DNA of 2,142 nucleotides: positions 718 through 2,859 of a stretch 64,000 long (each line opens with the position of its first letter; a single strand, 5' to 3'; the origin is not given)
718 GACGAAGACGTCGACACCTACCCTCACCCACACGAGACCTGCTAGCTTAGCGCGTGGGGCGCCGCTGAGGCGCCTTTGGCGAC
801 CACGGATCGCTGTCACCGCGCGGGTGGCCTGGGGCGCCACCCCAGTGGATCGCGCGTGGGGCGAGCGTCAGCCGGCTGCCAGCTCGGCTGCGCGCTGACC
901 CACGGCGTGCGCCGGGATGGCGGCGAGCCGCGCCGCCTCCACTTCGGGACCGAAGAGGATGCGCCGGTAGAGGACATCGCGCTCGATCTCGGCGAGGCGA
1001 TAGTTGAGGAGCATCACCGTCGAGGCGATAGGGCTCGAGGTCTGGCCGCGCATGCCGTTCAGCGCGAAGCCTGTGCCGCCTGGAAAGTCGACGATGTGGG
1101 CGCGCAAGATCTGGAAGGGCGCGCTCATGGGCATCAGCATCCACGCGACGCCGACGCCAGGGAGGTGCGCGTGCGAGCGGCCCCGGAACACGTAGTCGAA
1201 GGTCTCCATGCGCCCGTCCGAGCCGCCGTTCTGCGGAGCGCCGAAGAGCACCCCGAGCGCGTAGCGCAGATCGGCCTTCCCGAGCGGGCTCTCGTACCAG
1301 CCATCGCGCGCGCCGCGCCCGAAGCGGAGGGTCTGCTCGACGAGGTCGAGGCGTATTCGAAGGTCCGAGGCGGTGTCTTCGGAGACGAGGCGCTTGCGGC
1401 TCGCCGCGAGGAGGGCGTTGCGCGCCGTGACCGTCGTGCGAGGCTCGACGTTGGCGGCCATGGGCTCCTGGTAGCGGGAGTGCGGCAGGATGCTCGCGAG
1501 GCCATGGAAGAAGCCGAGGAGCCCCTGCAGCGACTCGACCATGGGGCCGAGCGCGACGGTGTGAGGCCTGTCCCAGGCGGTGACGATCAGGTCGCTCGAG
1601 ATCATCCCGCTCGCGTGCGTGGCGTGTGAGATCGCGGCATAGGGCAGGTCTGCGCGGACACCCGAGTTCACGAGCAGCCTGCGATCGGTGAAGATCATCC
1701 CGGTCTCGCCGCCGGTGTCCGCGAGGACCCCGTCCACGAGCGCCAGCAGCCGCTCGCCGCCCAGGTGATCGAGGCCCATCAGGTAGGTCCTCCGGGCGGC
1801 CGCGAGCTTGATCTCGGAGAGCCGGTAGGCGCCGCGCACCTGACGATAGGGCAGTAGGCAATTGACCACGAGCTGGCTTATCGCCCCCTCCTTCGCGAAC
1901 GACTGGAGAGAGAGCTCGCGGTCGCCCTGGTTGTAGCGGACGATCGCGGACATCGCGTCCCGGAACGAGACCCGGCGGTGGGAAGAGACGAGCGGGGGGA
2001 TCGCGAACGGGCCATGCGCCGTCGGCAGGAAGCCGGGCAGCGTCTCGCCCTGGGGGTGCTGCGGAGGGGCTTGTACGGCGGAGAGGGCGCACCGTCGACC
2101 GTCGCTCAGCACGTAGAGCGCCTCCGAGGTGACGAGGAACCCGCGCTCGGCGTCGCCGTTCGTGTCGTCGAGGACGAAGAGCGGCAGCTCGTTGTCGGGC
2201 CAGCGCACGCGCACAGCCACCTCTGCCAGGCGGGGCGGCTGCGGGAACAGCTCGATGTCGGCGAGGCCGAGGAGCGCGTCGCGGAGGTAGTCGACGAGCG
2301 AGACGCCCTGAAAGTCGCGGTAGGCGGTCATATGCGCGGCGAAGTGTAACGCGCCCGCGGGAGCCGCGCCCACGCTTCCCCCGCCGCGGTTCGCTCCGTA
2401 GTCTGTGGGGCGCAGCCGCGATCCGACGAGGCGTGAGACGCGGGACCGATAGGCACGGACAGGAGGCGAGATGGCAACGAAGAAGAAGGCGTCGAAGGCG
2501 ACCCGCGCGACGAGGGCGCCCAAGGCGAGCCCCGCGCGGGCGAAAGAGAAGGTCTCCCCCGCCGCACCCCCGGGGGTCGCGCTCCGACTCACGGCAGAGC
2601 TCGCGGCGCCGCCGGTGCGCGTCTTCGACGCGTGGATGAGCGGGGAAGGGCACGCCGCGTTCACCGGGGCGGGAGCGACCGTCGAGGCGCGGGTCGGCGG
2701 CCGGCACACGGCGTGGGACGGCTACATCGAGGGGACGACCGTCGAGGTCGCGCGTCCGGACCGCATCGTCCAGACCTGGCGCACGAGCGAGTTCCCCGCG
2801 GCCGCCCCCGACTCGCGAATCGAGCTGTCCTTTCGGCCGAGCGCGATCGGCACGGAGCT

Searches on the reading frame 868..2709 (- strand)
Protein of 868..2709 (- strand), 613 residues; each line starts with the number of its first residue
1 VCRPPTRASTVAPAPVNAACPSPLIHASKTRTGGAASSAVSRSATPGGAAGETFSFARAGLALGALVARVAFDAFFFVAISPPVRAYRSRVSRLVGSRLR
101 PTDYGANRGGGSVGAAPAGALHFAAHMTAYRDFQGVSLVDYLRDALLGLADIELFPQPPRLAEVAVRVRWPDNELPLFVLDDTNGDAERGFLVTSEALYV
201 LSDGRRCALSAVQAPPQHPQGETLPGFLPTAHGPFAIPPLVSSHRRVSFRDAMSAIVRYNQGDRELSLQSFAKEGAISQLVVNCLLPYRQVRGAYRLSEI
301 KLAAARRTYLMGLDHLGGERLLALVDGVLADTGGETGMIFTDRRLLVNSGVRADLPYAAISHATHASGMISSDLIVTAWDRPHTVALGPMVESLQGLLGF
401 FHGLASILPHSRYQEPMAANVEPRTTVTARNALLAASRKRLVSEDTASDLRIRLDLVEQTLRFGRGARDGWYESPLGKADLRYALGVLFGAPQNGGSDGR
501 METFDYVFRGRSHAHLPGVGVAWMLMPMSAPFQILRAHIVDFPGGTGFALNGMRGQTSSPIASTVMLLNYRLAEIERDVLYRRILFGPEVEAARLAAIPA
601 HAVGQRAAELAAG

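Call 86: find_encoding_contigs(protein=window:868-2709:-, flank=10000, max_places=3)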
Protein window:868-2709:- (613 aa): no gene with exactly this product is on record in the collection.
